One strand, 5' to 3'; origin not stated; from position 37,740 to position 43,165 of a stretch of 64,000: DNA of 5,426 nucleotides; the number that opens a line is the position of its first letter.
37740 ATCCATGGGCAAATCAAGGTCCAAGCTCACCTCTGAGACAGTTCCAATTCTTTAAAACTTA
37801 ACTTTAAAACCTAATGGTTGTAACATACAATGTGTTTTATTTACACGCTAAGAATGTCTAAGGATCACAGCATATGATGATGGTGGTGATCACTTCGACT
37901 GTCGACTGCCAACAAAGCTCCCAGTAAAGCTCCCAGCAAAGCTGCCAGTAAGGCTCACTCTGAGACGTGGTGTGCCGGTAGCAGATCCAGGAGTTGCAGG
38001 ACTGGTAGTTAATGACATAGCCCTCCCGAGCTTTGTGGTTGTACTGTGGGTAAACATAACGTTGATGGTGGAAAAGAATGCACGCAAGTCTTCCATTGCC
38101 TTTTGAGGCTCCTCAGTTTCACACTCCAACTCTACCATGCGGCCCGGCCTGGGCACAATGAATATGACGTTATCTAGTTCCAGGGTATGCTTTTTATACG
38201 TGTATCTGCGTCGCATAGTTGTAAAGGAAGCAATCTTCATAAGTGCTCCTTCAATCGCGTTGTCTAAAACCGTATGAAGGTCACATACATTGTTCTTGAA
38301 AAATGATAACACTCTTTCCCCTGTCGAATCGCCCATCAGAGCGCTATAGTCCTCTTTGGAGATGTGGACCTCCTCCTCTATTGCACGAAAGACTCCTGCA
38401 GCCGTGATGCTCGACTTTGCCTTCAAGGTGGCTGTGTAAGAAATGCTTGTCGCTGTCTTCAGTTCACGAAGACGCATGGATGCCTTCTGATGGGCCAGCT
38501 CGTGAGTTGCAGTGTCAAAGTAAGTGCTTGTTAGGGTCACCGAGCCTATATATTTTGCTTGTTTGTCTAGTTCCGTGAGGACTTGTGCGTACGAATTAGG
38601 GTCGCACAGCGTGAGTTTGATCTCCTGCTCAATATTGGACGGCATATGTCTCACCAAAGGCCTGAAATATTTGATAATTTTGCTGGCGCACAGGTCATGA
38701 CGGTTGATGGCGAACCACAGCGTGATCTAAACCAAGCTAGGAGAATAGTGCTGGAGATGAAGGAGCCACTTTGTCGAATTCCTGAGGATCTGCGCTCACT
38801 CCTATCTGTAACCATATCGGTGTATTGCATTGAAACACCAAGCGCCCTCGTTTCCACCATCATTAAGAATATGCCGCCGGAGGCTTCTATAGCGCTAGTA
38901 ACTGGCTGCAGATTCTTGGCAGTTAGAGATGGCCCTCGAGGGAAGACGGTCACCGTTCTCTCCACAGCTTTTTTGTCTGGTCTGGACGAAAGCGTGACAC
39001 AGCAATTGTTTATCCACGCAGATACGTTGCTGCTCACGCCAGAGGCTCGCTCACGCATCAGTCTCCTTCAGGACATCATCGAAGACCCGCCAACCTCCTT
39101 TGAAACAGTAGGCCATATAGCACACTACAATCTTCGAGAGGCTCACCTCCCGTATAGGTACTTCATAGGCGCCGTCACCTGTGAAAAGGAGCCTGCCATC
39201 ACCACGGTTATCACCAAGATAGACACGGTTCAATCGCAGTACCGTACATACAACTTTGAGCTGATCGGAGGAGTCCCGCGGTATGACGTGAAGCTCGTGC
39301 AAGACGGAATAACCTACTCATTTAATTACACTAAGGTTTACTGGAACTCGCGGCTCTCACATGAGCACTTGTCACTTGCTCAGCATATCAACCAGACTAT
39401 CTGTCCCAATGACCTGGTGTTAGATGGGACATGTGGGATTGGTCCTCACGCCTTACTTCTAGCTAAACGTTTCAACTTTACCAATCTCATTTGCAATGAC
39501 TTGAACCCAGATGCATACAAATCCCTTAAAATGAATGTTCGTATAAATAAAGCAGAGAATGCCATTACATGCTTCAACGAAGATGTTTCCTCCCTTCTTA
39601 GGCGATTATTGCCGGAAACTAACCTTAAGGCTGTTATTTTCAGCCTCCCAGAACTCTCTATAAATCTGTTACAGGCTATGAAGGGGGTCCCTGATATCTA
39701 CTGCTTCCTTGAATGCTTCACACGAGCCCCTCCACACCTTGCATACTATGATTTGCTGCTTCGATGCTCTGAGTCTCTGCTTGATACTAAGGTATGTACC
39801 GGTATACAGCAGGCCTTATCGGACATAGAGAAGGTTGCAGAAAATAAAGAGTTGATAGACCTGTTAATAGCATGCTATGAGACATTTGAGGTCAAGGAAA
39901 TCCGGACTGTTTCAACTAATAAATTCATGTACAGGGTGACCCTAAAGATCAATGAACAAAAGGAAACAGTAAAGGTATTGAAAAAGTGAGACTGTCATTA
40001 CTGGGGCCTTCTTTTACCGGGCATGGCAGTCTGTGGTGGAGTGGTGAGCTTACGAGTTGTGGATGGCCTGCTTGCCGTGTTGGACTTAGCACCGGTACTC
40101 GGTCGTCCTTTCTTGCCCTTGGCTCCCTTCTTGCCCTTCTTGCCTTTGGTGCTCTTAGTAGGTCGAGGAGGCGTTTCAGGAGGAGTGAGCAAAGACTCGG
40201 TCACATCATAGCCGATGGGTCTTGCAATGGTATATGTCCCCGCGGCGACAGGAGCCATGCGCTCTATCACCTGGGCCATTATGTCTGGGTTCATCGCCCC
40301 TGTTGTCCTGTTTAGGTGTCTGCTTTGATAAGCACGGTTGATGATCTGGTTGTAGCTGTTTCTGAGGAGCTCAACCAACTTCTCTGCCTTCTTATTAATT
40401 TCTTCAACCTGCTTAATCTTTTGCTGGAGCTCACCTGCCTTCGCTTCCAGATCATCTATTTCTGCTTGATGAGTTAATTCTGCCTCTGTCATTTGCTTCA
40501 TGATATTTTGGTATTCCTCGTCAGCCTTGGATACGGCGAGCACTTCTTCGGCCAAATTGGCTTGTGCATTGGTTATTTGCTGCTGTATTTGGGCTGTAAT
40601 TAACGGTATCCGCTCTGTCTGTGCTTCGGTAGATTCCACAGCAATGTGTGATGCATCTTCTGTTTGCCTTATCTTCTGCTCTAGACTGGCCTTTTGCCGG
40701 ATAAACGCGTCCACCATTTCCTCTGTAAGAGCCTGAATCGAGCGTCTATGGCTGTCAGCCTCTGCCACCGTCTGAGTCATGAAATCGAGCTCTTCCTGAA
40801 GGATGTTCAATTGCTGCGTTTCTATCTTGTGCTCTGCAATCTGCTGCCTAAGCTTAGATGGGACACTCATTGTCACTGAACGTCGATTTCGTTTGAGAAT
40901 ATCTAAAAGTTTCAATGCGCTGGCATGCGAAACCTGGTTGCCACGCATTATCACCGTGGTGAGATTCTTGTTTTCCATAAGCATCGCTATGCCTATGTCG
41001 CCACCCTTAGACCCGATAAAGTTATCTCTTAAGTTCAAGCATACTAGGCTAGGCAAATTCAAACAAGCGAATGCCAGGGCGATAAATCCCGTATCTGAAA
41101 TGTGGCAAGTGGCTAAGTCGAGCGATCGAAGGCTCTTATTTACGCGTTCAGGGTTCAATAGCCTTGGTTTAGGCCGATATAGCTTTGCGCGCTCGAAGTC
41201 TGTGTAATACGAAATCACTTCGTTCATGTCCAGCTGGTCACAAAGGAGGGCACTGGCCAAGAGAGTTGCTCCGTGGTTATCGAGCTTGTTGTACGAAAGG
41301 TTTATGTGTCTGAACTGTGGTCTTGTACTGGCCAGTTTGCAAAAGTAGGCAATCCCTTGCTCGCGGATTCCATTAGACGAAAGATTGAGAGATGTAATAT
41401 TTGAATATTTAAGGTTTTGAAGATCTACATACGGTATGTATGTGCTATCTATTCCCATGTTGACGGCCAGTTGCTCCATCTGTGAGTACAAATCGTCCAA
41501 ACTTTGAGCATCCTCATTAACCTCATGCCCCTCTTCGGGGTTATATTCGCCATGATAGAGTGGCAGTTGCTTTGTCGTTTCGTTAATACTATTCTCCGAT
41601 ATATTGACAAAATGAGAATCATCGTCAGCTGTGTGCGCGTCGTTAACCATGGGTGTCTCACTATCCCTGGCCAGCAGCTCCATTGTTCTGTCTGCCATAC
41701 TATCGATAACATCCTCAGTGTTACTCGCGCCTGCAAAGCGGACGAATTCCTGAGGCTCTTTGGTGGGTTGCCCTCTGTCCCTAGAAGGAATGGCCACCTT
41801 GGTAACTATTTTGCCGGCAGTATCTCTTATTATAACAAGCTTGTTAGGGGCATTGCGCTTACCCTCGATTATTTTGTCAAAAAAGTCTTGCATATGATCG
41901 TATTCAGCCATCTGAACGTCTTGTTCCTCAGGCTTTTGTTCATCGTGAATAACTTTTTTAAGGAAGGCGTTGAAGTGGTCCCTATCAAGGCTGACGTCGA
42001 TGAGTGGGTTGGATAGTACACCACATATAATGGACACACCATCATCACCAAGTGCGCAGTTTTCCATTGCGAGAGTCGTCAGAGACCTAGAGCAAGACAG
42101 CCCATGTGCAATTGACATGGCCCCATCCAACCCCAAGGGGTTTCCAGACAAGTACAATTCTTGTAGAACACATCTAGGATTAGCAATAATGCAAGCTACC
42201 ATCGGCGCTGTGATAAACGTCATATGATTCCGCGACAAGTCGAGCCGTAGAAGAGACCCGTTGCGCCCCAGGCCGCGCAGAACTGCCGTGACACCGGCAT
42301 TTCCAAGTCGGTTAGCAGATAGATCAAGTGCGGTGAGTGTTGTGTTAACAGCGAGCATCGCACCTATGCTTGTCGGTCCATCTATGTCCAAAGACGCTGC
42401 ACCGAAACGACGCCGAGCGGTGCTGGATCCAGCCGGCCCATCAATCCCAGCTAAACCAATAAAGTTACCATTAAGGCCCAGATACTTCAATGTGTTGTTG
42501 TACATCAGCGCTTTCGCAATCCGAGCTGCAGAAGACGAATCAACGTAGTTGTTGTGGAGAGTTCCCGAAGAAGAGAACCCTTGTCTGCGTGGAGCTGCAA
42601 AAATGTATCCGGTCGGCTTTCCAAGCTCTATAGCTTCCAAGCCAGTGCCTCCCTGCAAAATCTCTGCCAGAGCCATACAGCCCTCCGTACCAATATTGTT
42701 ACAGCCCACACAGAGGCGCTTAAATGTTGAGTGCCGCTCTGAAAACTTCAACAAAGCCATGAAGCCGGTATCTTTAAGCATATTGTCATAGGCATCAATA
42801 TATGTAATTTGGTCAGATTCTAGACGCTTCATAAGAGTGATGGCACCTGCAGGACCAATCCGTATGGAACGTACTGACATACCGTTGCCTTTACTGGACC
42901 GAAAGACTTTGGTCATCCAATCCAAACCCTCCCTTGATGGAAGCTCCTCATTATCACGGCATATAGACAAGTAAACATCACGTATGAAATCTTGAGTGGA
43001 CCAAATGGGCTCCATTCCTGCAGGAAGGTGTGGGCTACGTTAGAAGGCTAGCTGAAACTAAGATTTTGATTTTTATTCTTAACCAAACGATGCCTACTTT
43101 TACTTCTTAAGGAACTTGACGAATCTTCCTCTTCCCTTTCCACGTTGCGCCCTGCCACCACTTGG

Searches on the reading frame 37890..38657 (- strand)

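Call 59: search_protein_families(library=pfam, proteins=[window:37890-38657:-], max_evalue=0.001)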
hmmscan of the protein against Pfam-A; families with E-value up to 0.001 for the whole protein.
window:37890-38657:- (255 aa): 1 family
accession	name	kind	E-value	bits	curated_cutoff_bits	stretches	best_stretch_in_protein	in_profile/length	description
PF01928.26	CYTH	-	7.1e-16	59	23.2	1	8-197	1-163/179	CYTH domain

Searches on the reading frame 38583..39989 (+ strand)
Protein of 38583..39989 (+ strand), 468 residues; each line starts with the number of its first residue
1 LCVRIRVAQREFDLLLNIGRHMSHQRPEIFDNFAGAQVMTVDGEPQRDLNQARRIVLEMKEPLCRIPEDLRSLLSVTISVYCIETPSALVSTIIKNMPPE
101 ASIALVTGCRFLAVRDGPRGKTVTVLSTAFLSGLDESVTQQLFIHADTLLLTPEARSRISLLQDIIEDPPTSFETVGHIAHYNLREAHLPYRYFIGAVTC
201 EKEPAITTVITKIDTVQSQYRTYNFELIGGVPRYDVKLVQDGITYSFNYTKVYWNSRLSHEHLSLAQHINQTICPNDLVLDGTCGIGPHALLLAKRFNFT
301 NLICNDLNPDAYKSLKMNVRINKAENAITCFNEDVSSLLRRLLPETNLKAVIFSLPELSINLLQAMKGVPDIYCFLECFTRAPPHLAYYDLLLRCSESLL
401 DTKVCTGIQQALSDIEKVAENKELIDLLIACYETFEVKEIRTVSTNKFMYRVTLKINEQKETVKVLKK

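Call 59: search_protein_families(library=pfam, proteins=[window:38583-39989:+], max_evalue=0.001)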
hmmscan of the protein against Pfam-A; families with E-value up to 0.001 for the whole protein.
window:38583-39989:+ (468 aa): 3 families
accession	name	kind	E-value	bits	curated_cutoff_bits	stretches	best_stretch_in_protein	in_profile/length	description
PF02475.24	TRM5-TYW2_MTfase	-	4.1e-14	53.3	28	1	241-361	6-118/164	TRM5/TYW2 methyltransferase domain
PF25133.1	TYW2_N_2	-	2.3e-12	47.3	27.7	1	162-230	10-76/79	TYW2 N-terminal domain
PF05175.20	MTS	-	4.9e-05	23.5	23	1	265-337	23-92/170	Methyltransferase small domain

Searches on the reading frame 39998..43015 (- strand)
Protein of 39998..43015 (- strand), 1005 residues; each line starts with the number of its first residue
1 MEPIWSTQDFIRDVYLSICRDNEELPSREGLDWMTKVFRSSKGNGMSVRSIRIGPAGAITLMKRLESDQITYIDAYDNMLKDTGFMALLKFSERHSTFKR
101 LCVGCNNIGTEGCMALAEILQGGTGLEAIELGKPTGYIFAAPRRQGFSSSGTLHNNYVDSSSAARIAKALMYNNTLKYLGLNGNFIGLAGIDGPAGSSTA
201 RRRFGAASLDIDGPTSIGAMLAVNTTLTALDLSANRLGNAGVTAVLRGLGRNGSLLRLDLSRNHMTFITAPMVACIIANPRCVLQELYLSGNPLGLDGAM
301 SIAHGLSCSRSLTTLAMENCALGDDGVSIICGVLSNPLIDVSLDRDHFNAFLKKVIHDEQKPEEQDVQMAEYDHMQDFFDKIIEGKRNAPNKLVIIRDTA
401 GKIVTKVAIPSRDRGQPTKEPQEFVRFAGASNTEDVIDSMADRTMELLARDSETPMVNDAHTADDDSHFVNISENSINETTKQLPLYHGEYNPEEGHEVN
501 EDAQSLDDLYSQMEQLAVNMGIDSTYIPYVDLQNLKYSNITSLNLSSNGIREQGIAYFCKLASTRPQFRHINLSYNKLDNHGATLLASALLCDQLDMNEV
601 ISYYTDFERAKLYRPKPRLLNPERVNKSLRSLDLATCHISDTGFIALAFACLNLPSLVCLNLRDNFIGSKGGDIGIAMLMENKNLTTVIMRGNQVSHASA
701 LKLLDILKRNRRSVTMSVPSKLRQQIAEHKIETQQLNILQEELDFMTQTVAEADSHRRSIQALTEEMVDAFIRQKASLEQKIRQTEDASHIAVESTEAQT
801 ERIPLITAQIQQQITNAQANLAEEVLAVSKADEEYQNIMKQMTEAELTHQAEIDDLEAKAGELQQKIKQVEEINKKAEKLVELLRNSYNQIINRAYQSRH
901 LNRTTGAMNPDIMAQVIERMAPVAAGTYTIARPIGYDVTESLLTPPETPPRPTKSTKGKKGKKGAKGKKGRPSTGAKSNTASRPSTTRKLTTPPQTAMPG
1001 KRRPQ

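Call 59: search_protein_families(library=pfam, proteins=[window:39998-43015:-], max_evalue=0.001)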
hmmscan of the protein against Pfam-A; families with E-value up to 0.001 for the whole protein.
window:39998-43015:- (1005 aa): 3 families
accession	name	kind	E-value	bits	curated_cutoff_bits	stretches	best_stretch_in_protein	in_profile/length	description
PF13516.12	LRR_6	-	2.7e-26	89.9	23.4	0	223-245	1-23/24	Leucine Rich repeat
PF00560.39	LRR_1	-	1e-09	37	20.6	0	539-561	1-23/23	Leucine Rich Repeat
PF12799.13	LRR_4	-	0.00062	20.4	27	0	627-667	1-36/44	Leucine Rich repeats (2 copies)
